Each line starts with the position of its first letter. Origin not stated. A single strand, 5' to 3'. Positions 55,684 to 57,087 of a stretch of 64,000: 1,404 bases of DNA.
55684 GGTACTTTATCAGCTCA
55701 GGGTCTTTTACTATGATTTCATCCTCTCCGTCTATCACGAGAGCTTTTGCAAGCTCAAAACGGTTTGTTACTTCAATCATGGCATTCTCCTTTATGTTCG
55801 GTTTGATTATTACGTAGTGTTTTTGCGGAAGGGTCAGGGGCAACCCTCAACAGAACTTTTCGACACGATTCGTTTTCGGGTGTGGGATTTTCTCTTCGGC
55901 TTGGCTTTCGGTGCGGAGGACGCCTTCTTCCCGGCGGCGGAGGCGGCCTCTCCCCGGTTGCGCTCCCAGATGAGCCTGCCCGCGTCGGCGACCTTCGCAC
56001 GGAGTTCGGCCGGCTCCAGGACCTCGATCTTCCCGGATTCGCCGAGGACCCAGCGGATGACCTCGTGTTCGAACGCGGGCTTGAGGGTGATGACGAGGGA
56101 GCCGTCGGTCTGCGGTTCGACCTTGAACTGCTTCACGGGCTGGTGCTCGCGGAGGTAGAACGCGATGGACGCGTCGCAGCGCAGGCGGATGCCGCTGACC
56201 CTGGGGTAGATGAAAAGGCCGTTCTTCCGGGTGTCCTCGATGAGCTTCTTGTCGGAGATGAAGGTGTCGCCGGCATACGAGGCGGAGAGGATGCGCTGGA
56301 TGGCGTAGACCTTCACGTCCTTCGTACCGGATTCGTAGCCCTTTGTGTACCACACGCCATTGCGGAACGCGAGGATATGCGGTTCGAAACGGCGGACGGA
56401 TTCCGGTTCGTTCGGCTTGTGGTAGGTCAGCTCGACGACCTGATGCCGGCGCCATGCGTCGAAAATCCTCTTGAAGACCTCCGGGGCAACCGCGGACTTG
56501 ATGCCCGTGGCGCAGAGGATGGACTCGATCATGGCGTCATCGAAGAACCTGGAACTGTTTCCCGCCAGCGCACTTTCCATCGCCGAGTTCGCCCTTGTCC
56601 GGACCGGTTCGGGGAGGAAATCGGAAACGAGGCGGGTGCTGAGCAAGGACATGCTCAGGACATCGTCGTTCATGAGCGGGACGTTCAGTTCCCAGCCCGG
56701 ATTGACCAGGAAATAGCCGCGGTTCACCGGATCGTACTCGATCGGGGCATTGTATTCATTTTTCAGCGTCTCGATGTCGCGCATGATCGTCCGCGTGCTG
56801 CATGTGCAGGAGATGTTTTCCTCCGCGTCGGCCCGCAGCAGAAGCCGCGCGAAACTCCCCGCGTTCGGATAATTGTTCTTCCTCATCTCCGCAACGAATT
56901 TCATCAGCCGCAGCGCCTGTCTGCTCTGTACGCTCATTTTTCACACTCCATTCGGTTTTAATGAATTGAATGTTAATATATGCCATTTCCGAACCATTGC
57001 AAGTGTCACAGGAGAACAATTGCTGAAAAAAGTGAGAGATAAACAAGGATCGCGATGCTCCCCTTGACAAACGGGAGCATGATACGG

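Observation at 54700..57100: WYL-regulator cassette with two unclassifiable small paralogous proteins: candidate undescribed regulator-controlled (defence or stress) module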

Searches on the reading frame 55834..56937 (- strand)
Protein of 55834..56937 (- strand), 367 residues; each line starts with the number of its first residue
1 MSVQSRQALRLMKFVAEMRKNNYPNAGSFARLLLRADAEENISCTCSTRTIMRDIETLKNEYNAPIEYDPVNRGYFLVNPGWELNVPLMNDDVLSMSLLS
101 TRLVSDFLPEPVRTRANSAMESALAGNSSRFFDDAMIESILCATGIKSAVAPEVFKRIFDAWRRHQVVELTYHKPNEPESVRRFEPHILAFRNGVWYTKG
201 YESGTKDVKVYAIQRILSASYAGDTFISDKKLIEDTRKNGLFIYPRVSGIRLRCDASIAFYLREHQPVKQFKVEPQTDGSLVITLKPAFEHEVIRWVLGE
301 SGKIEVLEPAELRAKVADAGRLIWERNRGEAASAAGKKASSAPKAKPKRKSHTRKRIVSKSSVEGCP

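Call 4: search_protein_families(library=pfam, proteins=[window:55834-56937:-], max_evalue=1)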
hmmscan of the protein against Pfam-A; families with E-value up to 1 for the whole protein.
window:55834-56937:- (367 aa): 3 families
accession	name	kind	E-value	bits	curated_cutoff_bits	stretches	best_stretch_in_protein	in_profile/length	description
PF25583.1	WCX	-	1.1e-13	51.8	23.9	1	250-321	5-73/76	WCX domain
PF13280.12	WYL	-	2.6e-13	50.2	21.8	1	153-219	1-68/70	WYL domain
PF08279.18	HTH_11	-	0.0044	17.3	25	1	46-75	27-54/55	HTH domain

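Call 5: search_protein_families(library=padloc, proteins=[window:55834-56937:-], max_evalue=1)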
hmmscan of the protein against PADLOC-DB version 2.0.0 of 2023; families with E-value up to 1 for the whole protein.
window:55834-56937:- (367 aa): 3 families
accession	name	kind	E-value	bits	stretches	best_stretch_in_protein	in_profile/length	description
PDLC01652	WYL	-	4.4e-27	93.4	1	143-321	8-159/162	"CAS-I,CAS-II,CAS-III,CAS-IV,CAS-V,CAS-VI; associated_signaling"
PDLC01457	WYL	-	2.6e-26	90.7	1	8-312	3-229/229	"CAS-I,CAS-II,CAS-III,CAS-IV,CAS-V,CAS-VI; associated_signaling"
PDLC01766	Cas3c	-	2.1e-07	27.6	1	149-317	131-306/1009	-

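Call 8: search_protein_families(library=ncbifam, proteins=[window:55834-56937:-], max_evalue=1)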
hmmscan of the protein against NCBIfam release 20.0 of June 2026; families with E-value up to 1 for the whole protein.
window:55834-56937:- (367 aa): 0 families

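Call 9: search_protein_families(library=phrogs, proteins=[window:55834-56937:-], max_evalue=1)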
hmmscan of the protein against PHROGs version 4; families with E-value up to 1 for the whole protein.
window:55834-56937:- (367 aa): 1 family
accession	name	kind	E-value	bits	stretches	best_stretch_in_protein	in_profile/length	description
phrog_13105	-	unknown function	1.4e-10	42.1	1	46-235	31-229/239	-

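Call 28: find_related_loci(query=window:55834-56937:-, collection=genome_contigs, flank=6000)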
Query window:55834-56937:- (367 aa) in genome_contigs; peptide patterns used: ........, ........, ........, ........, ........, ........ (x = any residue, [..] = any of these).
52 stretches matched a pattern; 15 encode a relative of the query (tblastn E <= 1e-3); 15 distinct loci.
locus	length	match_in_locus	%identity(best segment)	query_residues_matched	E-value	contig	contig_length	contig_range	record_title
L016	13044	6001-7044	85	1-348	0e+0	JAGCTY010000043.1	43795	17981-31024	MAG: Lentisphaeria bacterium isolate RGIG10120 Yak_Rumen-4__c510818, whole genome shotgun sequence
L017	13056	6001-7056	80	1-349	0e+0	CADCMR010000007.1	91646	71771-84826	uncultured bacterium isolate RUG14783 genome assembly, contig: RUG14783_asm_7, whole genome shotgun sequence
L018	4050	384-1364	75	1-327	0e+0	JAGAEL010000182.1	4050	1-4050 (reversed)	MAG: Kiritimatiellae bacterium isolate RGIG8368 Water_buffalos_Rumen.Co__c7841583, whole genome shotgun sequence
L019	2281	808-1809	69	1-334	2e-178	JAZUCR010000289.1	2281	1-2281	MAG: Victivallales bacterium isolate T1900045313_YK20190002.MAGScoT_cleanbin_000070 SGB_6255_k141_2013510, whole genome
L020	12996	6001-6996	65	1-332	6e-156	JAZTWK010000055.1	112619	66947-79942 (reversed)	MAG: Victivallaceae bacterium isolate T1900045334_YK20190023.MAGScoT_cleanbin_000026 SGB_6569_k141_323909, whole genome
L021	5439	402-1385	64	1-328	3e-155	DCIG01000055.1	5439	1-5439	MAG TPA_asm: Lentisphaeria bacterium UBA1732 UBA1732_contig_27302, whole genome shotgun sequence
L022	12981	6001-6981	64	1-327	2e-152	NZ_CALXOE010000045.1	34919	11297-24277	MAG: uncultured Victivallis sp. isolate BRZ_FG__bin79 BRZ_FG__NODE_2162_length_34919_cov_7.805752, whole genome shotgun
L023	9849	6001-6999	63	1-333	9e-151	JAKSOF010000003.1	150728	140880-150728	MAG: Victivallaceae bacterium isolate Horse_feces170 MAG170_3, whole genome shotgun sequence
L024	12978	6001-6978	65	1-327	9e-148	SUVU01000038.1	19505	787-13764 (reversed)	MAG: Lentisphaerae bacterium isolate SIG80 NODE_13399_length_19505_cov_2.328414, whole genome shotgun sequence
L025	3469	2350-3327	62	1-327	3e-153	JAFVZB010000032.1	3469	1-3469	MAG: Lentisphaeria bacterium isolate RGIG5525 Sheep_Colon.Co__c993956, whole genome shotgun sequence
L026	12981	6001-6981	68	1-327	2e-158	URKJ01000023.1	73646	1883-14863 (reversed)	uncultured bacterium isolate UMGS1084 genome assembly, contig: NODE_70_length_73646_cov_12.526681, whole genome shotgun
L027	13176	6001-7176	68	1-356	4e-169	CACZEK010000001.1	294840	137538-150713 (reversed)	uncultured bacterium isolate RUG12541 genome assembly, contig: RUG12541_asm_1, whole genome shotgun sequence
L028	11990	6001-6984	84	1-329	0e+0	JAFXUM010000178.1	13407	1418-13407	MAG: Lentisphaeria bacterium isolate RGIG6757 Sheep_Rumen-3__c973565, whole genome shotgun sequence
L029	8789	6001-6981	66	1-327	9e-154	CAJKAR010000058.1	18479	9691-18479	MAG TPA_asm: uncultured Lentisphaeria bacterium isolate ERR1190684-bin.24 genome assembly, contig: NODE_1928_length_1847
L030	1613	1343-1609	67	1-89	2e-38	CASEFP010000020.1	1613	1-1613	uncultured Lentisphaeria bacterium isolate SI.B33.metabat-bins.122 genome assembly, contig: SI.B33.metabat-bins.122.fa_k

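Call 41: search_solved_structures(query=window:55834-56937:-, max_evalue=1)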
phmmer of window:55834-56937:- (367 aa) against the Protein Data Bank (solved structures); distinct sequences matched with E-value up to 1: 16.
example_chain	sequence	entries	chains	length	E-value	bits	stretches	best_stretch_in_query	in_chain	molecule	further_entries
7p5x_AX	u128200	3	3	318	0.0017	20.6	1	135-320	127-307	PafC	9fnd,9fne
7t8k_A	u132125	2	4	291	0.0059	18.9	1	134-216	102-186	BrxR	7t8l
9c5g_A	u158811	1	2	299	0.05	15.8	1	145-216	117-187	CapW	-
6sj9_A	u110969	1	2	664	0.093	14.9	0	153-219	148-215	Proteasome accessory factor B/C (PafBC)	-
8s6y_AAA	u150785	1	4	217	0.095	14.9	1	7-52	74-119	Transcriptional enhancer factor TEF-1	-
6hil_A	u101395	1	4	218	0.16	14.2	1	7-52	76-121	Transcriptional enhancer factor TEF-1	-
3kys_A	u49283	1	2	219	0.16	14.2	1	7-52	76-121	Transcriptional enhancer factor TEF-1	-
7li5_A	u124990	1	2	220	0.16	14.2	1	7-52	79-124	Transcriptional enhancer factor TEF-1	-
4re1_A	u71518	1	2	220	0.16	14.2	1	7-52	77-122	Transcriptional enhancer factor TEF-1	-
7zjp_A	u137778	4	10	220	0.16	14.2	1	7-52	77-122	Transcriptional enhancer factor TEF-1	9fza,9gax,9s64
7cmm_A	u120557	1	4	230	0.17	14.1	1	7-52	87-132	Transcriptional enhancer factor TEF-1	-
6im5_A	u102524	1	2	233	0.18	14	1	7-52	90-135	Transcriptional enhancer factor TEF-1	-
8q68_A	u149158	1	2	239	0.18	14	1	7-52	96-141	Transcriptional enhancer factor TEF-1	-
7p5x_AY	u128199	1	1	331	0.23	13.7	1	100-220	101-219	Transcriptional regulator-like protein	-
9fnd_X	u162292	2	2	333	0.23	13.6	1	100-220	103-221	Transcriptional regulator-like protein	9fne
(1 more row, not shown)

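Call 72: search_protein_families(library=pfam, proteins=[L023:7881-9338:-, L023:7476-7853:-, L023:9354-9632:-, L021:2225-3478:+, L026:7057-8091:+, L026:8305-9864:+, L024:7092-8294:+, L029:7880-8545:-, L022:7074-8180:+, L016:7361-7594:+], max_evalue=0.001)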
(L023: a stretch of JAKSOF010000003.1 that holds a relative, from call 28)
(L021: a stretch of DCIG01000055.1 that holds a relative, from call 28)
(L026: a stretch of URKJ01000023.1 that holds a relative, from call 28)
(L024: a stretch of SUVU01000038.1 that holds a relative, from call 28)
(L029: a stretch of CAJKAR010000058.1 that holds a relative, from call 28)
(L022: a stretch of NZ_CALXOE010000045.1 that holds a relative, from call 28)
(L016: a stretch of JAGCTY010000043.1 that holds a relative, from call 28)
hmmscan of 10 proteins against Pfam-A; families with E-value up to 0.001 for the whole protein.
L023:7881-9338:- (485 aa): 5 families
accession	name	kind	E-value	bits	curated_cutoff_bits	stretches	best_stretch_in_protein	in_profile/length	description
PF07693.20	KAP_NTPase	-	1.1e-35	123.7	20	1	27-282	2-246/293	KAP family P-loop domain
PF13401.12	AAA_22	-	9.4e-06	26.4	27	1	46-217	8-109/130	AAA domain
PF13191.12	AAA_16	-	1.3e-05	26.2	32.6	1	26-206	5-150/167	AAA ATPase domain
PF24883.2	NPHP3_N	-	3e-05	24.7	24.8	0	37-104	16-83/164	Nephrocystin 3, N-terminal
PF01637.24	ATPase_2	-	0.0007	19.9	33.2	0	25-86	3-63/225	ATPase domain predominantly from Archaea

L023:7476-7853:- (125 aa): 6 families
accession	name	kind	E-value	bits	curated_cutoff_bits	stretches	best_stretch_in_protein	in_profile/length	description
PF13248.11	Zn_ribbon_3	-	4.5e-06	26.4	27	1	3-25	3-25/26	zinc-ribbon domain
PF08209.17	Sgf11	-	7.2e-06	25.9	26.4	0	16-27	4-15/33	Sgf11 (transcriptional regulation protein)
PF24460.1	DUF7575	-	5.9e-05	22.8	28.5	0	15-30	2-17/28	Domain of unknown function (DUF7575)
PF10571.15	UPF0547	-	0.00014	22.3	29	1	4-23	2-21/26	Uncharacterised protein family UPF0547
PF13240.11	Zn_Ribbon_1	-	0.00014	22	25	1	5-25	2-22/23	zinc-ribbon domain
PF12773.13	DZR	-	0.00042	20.9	27.3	1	5-24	1-20/45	Double zinc ribbon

L023:9354-9632:- (92 aa): 0 families

L021:2225-3478:+ (417 aa): 2 families
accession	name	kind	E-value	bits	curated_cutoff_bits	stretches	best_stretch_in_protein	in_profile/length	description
PF13173.12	AAA_14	-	9.5e-31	106.9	27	1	20-150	3-128/129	AAA domain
PF13635.12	DUF4143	-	2e-16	60.6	28.1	1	197-355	2-155/160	Domain of unknown function (DUF4143)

L026:7057-8091:+ (344 aa): 2 families
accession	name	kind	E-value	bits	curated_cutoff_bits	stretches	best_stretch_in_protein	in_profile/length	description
PF04055.27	Radical_SAM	-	1.9e-17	64.4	29.5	1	87-239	2-160/166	Radical SAM superfamily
PF13353.11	Fer4_12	-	0.00011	22.9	22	1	90-166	13-89/137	4Fe-4S single cluster domain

L026:8305-9864:+ (519 aa): 2 families
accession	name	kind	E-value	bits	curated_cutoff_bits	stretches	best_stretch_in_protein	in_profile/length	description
PF09820.16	AAA-ATPase_like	-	5.1e-56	190.1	26.1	1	9-200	5-201/201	Predicted AAA-ATPase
PF08011.17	PDDEXK_9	-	7.9e-21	74.4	25.5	1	422-512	2-105/105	PD-(D/E)XK nuclease superfamily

L024:7092-8294:+ (400 aa): 2 families
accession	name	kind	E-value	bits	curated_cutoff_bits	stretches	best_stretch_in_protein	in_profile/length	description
PF03796.21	DnaB_C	-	3e-30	105.9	27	2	26-160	1-138/255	DnaB-like helicase C terminal domain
PF13481.12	AAA_25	-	0.00069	19.7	27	0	36-159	24-151/195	AAA domain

L029:7880-8545:- (221 aa): 0 families

L022:7074-8180:+ (368 aa): 1 family
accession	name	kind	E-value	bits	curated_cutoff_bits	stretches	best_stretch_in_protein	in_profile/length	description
PF13524.12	Glyco_trans_1_2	-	1.1e-22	80.9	25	1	212-354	10-143/144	Glycosyl transferase-like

L016:7361-7594:+ (77 aa): 2 families
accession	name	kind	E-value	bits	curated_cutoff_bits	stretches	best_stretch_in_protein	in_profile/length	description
PF13248.11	Zn_ribbon_3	-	8.6e-05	22.3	27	0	57-66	3-11/26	zinc-ribbon domain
PF03367.19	Zn_ribbon_ZPR1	-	0.00066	19.5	23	0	52-75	2-25/56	ZPR1 zinc-finger domain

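Call 84: search_solved_structures(query=window:55834-56937:-, max_evalue=0.1, show_alignments=3)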
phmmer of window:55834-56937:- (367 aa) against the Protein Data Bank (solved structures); distinct sequences matched with E-value up to 0.1: 5.
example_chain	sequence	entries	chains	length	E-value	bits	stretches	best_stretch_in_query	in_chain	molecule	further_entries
7p5x_AX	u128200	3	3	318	0.0017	20.6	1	135-320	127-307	PafC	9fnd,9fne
7t8k_A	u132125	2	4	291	0.0059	18.9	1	134-216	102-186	BrxR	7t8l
9c5g_A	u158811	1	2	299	0.05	15.8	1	145-216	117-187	CapW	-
6sj9_A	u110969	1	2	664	0.093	14.9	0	153-219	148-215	Proteasome accessory factor B/C (PafBC)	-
8s6y_AAA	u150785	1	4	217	0.095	14.9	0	7-52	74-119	Transcriptional enhancer factor TEF-1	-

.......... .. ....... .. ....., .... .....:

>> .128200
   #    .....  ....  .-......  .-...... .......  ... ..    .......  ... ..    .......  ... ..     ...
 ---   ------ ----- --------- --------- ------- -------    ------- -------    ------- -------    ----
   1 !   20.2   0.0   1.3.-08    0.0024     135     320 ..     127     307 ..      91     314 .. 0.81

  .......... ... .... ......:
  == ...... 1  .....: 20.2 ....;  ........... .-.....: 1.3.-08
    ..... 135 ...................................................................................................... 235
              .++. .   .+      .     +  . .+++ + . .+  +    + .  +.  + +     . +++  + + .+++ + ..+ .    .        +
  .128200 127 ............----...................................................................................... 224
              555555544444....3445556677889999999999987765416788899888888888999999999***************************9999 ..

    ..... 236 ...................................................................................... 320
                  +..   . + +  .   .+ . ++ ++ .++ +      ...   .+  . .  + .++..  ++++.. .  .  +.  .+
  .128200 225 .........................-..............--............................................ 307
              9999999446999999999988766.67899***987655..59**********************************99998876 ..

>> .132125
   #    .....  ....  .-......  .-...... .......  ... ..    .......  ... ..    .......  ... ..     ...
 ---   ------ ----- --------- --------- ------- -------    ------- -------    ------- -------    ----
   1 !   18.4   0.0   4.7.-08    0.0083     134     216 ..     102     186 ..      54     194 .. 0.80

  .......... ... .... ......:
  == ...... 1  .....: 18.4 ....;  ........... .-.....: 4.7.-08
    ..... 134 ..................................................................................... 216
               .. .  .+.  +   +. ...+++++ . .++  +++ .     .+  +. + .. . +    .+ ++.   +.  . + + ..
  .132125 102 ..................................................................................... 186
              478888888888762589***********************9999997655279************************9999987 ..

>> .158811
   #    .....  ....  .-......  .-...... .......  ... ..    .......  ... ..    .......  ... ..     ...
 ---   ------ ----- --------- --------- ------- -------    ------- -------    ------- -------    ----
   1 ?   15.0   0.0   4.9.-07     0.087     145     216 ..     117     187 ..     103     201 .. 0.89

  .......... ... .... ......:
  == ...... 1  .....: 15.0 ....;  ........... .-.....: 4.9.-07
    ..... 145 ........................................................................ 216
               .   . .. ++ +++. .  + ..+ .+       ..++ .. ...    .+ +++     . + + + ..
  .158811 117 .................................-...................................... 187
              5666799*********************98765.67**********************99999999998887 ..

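Call 95: search_protein_families(library=pfam, proteins=[L028:1852-4422:-, L029:1818-4391:-, L029:4509-4952:-, L029:5299-5781:-, L026:2591-3730:-, L026:3727-5217:-, L024:5196-5798:-, L026:1902-2594:-, L017:4858-5997:+, L017:2299-4839:+], max_evalue=0.001)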
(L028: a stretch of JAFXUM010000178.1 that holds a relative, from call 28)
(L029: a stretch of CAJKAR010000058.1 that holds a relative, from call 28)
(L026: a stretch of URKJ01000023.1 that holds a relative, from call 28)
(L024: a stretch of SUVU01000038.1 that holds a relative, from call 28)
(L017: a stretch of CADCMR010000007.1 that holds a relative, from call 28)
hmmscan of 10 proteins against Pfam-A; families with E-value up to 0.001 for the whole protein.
L028:1852-4422:- (856 aa): 21 families
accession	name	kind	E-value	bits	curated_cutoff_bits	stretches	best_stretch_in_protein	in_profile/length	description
PF00735.24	Septin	-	3.3e-18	66.4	26.2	1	237-300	103-166/280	Septin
PF10662.15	PduV-EutP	-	4.4e-12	46.4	21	0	616-673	81-138/143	Ethanolamine utilisation - propanediol utilisation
PF01926.29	MMR_HSR1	-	6.2e-11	42.9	21.9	1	513-633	2-113/113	50S ribosome-binding GTPase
PF13191.12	AAA_16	-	1.8e-10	42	32.6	0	147-181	12-45/167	AAA ATPase domain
PF03193.22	RsgA_GTPase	-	4.8e-08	33.5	30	0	513-568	109-169/174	RsgA GTPase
PF05128.17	DUF697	-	5e-07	30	27.7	1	711-764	16-70/162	Domain of unknown function (DUF697)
PF25201.1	nSTAND6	-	1.4e-06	28.9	27.7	0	504-536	12-44/148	Novel STAND NTPase 6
PF13401.12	AAA_22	-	2e-06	28.6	27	0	511-534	6-29/130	AAA domain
PF13238.12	AAA_18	-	4.6e-06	27.6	29.4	0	513-639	1-107/128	AAA domain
PF00350.29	Dynamin_N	-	2.5e-05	24.8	27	0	163-230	1-69/168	Dynamin family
PF08477.19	Roc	-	4e-05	24.3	27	0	513-536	2-25/119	Ras of Complex, Roc, domain of DAPkinase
PF13476.12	AAA_23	-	7.5e-05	23.9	27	0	510-531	19-40/201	AAA domain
PF20703.3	nSTAND1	-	0.00012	22.3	27.1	0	508-655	31-146/379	Novel STAND NTPase 1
PF12775.13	AAA_7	-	0.0002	21.4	25.8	0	508-531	31-54/181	P-loop containing dynein motor region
PF00004.35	AAA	-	0.00022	22.1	21.2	0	513-532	1-20/131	ATPase family associated with various cellular activities (AAA)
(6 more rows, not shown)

L029:1818-4391:- (857 aa): 21 families
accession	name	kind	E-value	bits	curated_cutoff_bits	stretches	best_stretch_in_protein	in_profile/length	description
PF00735.24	Septin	-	4.9e-16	59.3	26.2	2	263-325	106-168/280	Septin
PF01926.29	MMR_HSR1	-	3.1e-10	40.6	21.9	0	186-288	2-93/113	50S ribosome-binding GTPase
PF10662.15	PduV-EutP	-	5.7e-10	39.6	21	0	628-686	82-140/143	Ethanolamine utilisation - propanediol utilisation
PF05128.17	DUF697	-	8.7e-09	35.8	27.7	1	718-775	12-70/162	Domain of unknown function (DUF697)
PF03193.22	RsgA_GTPase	-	1.2e-08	35.5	30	0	524-578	109-168/174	RsgA GTPase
PF13191.12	AAA_16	-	3e-08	34.8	32.6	0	514-544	19-47/167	AAA ATPase domain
PF01580.24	FtsK_SpoIIIE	-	1.2e-07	31.9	24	0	163-206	19-62/221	FtsK/SpoIIIE family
PF00350.29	Dynamin_N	-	2.2e-07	31.5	27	0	186-264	1-80/168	Dynamin family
PF25201.1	nSTAND6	-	1e-06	29.3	27.7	0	518-547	15-44/148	Novel STAND NTPase 6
PF20703.3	nSTAND1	-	5e-06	26.8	27.1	0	519-665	31-149/379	Novel STAND NTPase 1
PF13238.12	AAA_18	-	5.8e-06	27.2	29.4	0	524-561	1-25/128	AAA domain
PF13555.12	AAA_29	-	1.9e-05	24.8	27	0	518-542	19-43/61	P-loop containing region of AAA domain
PF13401.12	AAA_22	-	2e-05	25.3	27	0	522-566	6-33/130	AAA domain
PF13476.12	AAA_23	-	4.4e-05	24.6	27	0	521-542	19-40/201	AAA domain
PF12775.13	AAA_7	-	5.6e-05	23.2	25.8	0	515-542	27-54/181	P-loop containing dynein motor region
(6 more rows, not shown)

L029:4509-4952:- (147 aa): 2 families
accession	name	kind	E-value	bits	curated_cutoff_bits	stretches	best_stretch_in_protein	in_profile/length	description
PF00498.31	FHA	-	8.7e-16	58.6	20.7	1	27-94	2-67/67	FHA domain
PF16697.10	Yop-YscD_cpl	-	2.4e-10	41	33.2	1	10-100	3-90/94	Inner membrane component of T3SS, cytoplasmic domain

L029:5299-5781:- (160 aa): 0 families

L026:2591-3730:- (379 aa): 4 families
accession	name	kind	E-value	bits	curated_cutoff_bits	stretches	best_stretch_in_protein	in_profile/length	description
PF04851.21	ResIII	-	7.3e-20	71.9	22.5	1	6-84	2-79/164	Type III restriction enzyme, res subunit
PF00270.35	DEAD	-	5.9e-10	39.6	26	1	9-93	1-81/167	DEAD/DEAH box helicase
PF00271.37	Helicase_C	-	1.3e-08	35.5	23.5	1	185-277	11-108/110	Helicase conserved C-terminal domain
PF09848.15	SLFN-g3_helicase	-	0.00012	21.9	24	1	37-118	11-99/354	Schlafen group 3, DNA/RNA helicase domain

L026:3727-5217:- (496 aa): 2 families
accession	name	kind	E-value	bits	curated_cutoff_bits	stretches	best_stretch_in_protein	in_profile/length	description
PF12796.13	Ank_2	-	3.9e-06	27.8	27.3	1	5-88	3-88/90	Ankyrin repeats (3 copies)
PF13637.12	Ank_4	-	0.00094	19.9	22.7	0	3-50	1-50/50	Ankyrin repeats (many copies)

L024:5196-5798:- (200 aa): 2 families
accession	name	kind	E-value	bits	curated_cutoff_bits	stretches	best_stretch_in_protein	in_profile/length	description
PF00092.34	VWA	-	1.8e-07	32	23.8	1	8-135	2-125/174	von Willebrand factor type A domain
PF13519.12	VWA_2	-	0.00012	23.1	27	1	9-118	2-107/107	von Willebrand factor type A domain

L026:1902-2594:- (230 aa): 0 families

L017:4858-5997:+ (379 aa): 0 families

L017:2299-4839:+ (846 aa): 0 families
